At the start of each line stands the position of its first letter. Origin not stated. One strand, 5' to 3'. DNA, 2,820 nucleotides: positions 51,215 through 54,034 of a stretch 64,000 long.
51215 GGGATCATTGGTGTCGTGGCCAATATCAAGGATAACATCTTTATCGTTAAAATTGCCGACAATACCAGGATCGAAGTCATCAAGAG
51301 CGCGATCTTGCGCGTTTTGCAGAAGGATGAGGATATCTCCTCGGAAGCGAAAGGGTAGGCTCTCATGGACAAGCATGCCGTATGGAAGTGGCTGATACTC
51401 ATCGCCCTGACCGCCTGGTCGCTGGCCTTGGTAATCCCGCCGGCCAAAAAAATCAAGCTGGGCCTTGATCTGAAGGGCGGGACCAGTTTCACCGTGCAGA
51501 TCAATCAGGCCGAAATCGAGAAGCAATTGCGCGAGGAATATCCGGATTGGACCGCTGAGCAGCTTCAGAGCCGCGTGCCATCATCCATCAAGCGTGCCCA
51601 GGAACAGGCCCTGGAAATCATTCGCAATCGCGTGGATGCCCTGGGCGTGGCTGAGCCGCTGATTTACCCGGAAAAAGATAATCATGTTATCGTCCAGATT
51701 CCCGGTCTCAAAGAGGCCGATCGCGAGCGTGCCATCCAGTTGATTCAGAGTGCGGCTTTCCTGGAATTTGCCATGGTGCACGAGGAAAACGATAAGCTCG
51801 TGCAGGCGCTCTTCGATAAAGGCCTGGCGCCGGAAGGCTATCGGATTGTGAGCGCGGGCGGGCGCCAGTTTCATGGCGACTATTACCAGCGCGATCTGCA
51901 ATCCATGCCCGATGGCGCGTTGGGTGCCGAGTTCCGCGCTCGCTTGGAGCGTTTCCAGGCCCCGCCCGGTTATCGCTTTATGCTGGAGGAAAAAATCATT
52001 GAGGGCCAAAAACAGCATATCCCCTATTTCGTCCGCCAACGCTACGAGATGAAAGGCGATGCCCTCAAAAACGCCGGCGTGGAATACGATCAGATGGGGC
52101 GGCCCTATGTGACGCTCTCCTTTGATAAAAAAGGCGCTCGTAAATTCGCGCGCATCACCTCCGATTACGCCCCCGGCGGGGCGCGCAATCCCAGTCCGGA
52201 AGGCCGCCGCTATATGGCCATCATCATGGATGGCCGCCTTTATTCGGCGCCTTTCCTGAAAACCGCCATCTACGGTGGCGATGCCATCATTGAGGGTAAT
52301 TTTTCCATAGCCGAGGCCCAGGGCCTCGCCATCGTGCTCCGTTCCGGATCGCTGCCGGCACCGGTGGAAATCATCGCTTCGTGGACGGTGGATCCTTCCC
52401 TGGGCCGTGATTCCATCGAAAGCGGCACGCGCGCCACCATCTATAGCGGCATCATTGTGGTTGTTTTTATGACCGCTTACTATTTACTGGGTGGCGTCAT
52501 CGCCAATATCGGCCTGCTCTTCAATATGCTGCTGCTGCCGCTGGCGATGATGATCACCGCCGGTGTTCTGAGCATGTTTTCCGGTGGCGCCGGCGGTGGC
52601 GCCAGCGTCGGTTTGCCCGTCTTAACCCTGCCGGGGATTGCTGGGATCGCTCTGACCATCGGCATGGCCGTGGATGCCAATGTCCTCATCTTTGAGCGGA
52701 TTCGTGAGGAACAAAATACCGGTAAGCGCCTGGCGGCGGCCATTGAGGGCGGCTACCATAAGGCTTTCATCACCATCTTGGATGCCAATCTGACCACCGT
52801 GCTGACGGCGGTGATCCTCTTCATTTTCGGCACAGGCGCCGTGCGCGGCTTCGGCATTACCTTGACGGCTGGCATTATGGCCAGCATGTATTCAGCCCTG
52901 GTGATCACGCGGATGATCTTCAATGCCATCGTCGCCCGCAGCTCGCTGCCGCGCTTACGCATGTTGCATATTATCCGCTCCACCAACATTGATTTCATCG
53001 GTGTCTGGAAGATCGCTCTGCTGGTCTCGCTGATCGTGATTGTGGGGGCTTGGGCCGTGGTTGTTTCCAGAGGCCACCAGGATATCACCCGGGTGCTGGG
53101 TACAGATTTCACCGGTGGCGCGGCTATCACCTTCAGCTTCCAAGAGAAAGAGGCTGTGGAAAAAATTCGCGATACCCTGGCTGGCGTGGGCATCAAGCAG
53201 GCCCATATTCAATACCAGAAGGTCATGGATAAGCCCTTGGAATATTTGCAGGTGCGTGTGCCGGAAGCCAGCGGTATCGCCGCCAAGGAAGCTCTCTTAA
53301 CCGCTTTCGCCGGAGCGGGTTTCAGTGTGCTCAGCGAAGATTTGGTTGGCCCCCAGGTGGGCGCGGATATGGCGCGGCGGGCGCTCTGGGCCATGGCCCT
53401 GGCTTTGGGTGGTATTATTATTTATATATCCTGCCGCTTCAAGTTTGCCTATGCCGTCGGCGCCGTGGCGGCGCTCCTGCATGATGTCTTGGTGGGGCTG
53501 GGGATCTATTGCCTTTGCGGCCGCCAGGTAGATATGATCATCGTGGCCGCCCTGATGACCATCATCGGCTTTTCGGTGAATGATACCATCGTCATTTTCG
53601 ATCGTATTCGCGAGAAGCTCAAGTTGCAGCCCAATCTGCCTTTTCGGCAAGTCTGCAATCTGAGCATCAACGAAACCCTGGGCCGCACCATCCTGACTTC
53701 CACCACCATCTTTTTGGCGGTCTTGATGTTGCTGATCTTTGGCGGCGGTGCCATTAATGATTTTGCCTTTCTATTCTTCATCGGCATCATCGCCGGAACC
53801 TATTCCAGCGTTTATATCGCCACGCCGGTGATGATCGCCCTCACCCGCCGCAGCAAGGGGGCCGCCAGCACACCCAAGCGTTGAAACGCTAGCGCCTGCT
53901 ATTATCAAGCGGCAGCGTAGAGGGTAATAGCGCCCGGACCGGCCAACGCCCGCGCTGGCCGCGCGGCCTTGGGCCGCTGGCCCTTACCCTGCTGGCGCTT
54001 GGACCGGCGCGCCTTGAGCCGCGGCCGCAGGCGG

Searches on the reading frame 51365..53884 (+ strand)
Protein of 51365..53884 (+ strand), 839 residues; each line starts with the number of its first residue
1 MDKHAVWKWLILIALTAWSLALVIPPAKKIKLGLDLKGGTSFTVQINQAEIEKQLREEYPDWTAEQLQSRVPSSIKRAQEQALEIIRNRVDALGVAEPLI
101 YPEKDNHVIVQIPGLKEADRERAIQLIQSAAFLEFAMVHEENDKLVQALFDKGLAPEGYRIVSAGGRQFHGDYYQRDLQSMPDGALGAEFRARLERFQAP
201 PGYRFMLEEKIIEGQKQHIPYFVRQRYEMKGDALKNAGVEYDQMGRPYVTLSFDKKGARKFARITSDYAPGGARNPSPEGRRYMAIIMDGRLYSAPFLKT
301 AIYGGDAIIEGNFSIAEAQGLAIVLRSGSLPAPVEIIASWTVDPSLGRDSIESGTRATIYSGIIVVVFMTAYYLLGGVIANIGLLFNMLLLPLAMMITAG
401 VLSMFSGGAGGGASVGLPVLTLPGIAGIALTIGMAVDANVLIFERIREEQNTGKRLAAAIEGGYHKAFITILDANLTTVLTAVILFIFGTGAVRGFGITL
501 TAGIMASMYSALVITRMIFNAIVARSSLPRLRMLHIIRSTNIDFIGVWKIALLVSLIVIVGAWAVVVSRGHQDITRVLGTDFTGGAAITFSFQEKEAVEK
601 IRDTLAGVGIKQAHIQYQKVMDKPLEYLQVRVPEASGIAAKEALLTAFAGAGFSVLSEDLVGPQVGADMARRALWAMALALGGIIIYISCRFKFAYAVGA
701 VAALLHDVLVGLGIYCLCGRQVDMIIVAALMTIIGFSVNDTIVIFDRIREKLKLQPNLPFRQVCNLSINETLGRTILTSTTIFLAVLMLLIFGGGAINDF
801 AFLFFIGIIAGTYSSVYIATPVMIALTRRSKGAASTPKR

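Call 55: search_protein_families(library=pfam, proteins=[window:51365-53884:+], max_evalue=0.001)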
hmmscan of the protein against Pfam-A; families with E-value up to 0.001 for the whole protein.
window:51365-53884:+ (839 aa): 5 families
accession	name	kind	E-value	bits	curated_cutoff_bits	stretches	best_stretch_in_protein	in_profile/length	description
PF02355.23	SecD_SecF_C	-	2.8e-77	258.8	20.5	2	650-828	11-188/189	Protein export membrane protein SecD/SecF, C-terminal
PF22599.2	SecDF_P1_head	-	2.2e-28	98.9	27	1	212-332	4-114/114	SecDF, P1 head subdomain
PF21760.3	SecD_1st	-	1.2e-19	70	27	1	80-139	2-59/60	Protein translocase subunit SecDF, P1 domain, N-terminal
PF07549.19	Sec_GG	-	2.6e-08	33.6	20.3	1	27-49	5-27/28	SecD/SecF GG Motif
PF03176.21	MMPL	-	0.00076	19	20.5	1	348-512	135-292/333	MMPL family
